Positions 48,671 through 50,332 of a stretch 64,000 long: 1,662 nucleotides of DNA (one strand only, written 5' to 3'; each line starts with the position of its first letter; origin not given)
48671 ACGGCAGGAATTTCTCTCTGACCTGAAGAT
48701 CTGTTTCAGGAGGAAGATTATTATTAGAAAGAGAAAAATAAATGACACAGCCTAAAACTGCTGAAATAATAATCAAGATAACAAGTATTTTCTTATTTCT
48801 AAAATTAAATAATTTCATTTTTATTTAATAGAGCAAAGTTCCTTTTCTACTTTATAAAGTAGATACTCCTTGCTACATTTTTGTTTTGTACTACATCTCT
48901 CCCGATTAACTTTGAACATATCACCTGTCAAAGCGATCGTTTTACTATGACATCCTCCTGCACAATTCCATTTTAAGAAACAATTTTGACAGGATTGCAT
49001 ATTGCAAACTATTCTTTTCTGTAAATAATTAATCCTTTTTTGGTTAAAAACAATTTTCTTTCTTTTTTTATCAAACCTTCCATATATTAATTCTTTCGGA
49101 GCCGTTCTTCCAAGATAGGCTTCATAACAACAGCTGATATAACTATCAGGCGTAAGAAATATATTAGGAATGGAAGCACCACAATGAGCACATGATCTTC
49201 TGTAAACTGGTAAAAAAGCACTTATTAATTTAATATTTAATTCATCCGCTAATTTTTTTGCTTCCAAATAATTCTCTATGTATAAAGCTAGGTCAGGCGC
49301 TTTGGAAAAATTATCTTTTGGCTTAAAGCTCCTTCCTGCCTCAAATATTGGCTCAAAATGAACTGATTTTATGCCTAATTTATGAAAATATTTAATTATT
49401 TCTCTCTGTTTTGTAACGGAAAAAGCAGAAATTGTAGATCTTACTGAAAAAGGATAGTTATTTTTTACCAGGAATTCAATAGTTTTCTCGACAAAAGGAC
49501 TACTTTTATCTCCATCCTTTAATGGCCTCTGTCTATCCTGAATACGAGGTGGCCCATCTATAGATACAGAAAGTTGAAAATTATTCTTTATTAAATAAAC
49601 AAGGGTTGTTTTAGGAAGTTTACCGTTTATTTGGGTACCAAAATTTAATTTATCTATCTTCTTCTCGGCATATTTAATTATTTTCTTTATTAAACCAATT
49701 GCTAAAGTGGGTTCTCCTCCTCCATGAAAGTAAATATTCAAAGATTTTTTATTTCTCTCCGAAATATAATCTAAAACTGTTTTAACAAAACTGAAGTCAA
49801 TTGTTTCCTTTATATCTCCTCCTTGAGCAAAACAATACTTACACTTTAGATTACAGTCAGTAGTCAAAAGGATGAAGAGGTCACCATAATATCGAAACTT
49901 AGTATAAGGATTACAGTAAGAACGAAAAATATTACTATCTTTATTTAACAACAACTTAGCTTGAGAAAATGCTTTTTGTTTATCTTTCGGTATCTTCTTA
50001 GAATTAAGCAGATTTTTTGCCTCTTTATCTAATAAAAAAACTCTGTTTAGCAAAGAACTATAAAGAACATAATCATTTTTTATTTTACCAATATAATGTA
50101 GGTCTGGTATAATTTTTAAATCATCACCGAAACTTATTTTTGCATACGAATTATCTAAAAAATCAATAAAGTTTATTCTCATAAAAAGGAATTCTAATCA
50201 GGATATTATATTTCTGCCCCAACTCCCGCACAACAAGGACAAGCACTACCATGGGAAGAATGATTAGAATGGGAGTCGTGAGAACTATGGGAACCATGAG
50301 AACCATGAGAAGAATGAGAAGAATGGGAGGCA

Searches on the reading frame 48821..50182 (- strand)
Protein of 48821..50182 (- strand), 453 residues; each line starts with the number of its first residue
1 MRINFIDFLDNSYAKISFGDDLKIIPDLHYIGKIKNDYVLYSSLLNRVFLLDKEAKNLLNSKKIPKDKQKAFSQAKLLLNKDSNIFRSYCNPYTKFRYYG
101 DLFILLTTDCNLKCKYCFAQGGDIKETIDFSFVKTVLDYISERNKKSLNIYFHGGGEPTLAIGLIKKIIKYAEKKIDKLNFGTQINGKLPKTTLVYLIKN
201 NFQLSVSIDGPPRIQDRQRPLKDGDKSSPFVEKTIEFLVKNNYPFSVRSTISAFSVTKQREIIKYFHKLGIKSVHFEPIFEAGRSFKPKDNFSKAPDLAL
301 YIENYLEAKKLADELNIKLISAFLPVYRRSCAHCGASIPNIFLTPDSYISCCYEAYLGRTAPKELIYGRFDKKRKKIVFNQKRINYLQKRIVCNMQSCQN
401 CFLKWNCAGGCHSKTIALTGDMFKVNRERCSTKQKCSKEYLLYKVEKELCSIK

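Call 6: search_protein_families(library=ncbifam, proteins=[window:48821-50182:-], max_evalue=0.001)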
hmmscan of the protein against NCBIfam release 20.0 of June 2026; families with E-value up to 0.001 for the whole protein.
window:48821-50182:- (453 aa): 61 families (the best 25 are shown)
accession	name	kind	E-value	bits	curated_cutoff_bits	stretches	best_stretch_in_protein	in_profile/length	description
NF047865.1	rSAM_PapB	equivalog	8.2e-41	140.3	340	1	102-422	5-327/330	PapB family radical SAM/SPASM ranthipeptide maturase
TIGR04064.1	rSAM_nif11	equivalog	1.8e-35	122.5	518.7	1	60-435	41-424/459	nif11-like peptide radical SAM maturase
TIGR03978.1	rSAM_paired_1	equivalog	1e-28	100.3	370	1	33-444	8-450/466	His-Xaa-Ser system radical SAM maturase HxsB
NF040492.1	not_ScfB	exception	9.5e-27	94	855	1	102-435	97-439/450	ScfB-related radical SAM/SPASM orphan maturase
TIGR03974.1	rSAM_six_Cys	equivalog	4.3e-26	91.8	425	1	101-436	98-441/451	thioether cross-link-forming SCIFF peptide maturase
TIGR03906.1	quino_hemo_SAM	equivalog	7e-25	87.6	453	1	104-431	98-434/467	quinohemoprotein amine dehydrogenase maturation protein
TIGR03942.1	sulfatase_rSAM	equivalog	7.5e-24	84.5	349.45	1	108-433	9-346/363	anaerobic sulfatase maturase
NF041298.1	rSAM_mat_DynA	equivalog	2.1e-23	82.9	450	1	107-423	8-333/356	dynobactin maturation radical SAM/SPASM protein DynA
NF038107.1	rSAM_NF038107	equivalog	3.5e-22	78.8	600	1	34-413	13-402/444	Cys-every-fifth radical SAM/SPASM peptide maturase CefB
TIGR04115.1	rSAM_Cxxx_rpt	equivalog_domain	6.8e-21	75.1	350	1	105-412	7-323/359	radical SAM peptide maturase, CXXX-repeat target family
TIGR04068.1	rSAM_ocin_clost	equivalog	7.4e-21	74.6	500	1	84-244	62-237/462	Cys-rich peptide radical SAM maturase CcpM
NF041718.1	rSAM_phane_AMC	equivalog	3.7e-19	69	425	1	105-277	11-186/362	cyclophane-forming radical SAM peptide maturase AmcB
TIGR04148.1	GG_samocin_CFB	equivalog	3.9e-18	65.8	300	1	102-266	19-201/411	radical SAM peptide maturase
TIGR04261.1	rSAM_GlyRichRpt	subfamily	2.6e-17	62.9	310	1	107-277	4-184/363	cyclophane-forming radical SAM/SPASM peptide maturase GrrM/OscB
TIGR04083.1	rSAM_pep_methan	hypoth_equivalog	1.1e-16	60.7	300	1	103-436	3-335/376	TIGR04083 family peptide-modifying radical SAM enzyme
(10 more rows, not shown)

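Call 60: find_homologous_proteins(query=window:48821-50182:-, max_evalue=1e-20)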
Query window:48821-50182:- (453 aa): 74 proteins with E <= 1e-20 among 8000 candidates.
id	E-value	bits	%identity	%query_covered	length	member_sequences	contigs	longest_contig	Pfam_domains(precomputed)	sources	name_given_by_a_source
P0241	0.0e+0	1029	100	100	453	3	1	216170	PF04055.28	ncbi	-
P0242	5.8e-277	937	90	100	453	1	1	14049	PF04055.28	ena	-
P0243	2.3e-268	909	87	100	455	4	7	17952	PF04055.28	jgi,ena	-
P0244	2.6e-172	592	86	68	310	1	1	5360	PF04055.28,PF13353.12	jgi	-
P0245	2.2e-115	404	44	100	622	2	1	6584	PF04055.28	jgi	-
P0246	3.2e-113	397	45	100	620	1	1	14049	PF04055.28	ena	-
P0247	4.0e-112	394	44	99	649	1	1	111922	PF04055.28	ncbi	ncbi:MAG: radical SAM protein [Candidatus Altiarchaeota archaeon]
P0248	2.9e-110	388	43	100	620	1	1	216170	PF04055.28,PF13353.12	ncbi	-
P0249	1.7e-109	385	44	100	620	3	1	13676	PF04055.28,PF13353.12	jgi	-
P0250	5.3e-106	374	43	100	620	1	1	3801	PF04055.28,PF13353.12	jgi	-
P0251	1.0e-101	359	40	94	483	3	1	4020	PF04055.28,PF13353.12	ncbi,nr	ncbi:MAG: radical SAM protein, partial [Candidatus Aenigmarchaeota archaeon]|nr:radical SAM protein 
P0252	1.9e-101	359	37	98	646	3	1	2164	PF04055.28,PF13353.12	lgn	-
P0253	1.8e-92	329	44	94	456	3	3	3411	PF04055.28,PF13353.12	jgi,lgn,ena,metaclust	metaclust:\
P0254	2.8e-88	315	40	99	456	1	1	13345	PF04055.28,PF13353.12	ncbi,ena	-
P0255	6.4e-86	307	47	77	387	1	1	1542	PF04055.28,PF13353.12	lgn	-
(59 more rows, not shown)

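Call 61: find_encoding_contigs(protein=P0241, flank=3000, max_places=2)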
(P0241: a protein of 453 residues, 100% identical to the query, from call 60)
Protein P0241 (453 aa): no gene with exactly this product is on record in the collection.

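Call 62: find_encoding_contigs(protein=P0242, flank=10000, max_places=2)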
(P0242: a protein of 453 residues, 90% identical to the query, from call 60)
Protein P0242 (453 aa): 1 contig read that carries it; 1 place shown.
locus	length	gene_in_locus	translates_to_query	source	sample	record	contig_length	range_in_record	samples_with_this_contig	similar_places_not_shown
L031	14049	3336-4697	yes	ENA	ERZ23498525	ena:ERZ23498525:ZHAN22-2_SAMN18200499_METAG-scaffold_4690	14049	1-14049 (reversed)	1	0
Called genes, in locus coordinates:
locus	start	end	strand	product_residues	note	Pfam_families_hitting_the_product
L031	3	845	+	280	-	?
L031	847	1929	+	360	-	PF04055:Radical_SAM, PF13353:Fer4_12 (weak)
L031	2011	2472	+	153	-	-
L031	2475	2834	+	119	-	-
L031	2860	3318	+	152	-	-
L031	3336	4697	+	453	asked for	PF04055:Radical_SAM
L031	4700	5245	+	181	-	PF00497:SBP_bac_3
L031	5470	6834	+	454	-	PF02310:B12-binding, PF04055:Radical_SAM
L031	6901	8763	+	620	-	PF04055:Radical_SAM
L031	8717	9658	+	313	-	PF04055:Radical_SAM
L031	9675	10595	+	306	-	PF04055:Radical_SAM, PF13353:Fer4_12 (weak)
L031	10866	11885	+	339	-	PF13353:Fer4_12 (weak), PF04055:Radical_SAM, PF13186:SPASM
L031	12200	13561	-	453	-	PF27533:CapK_C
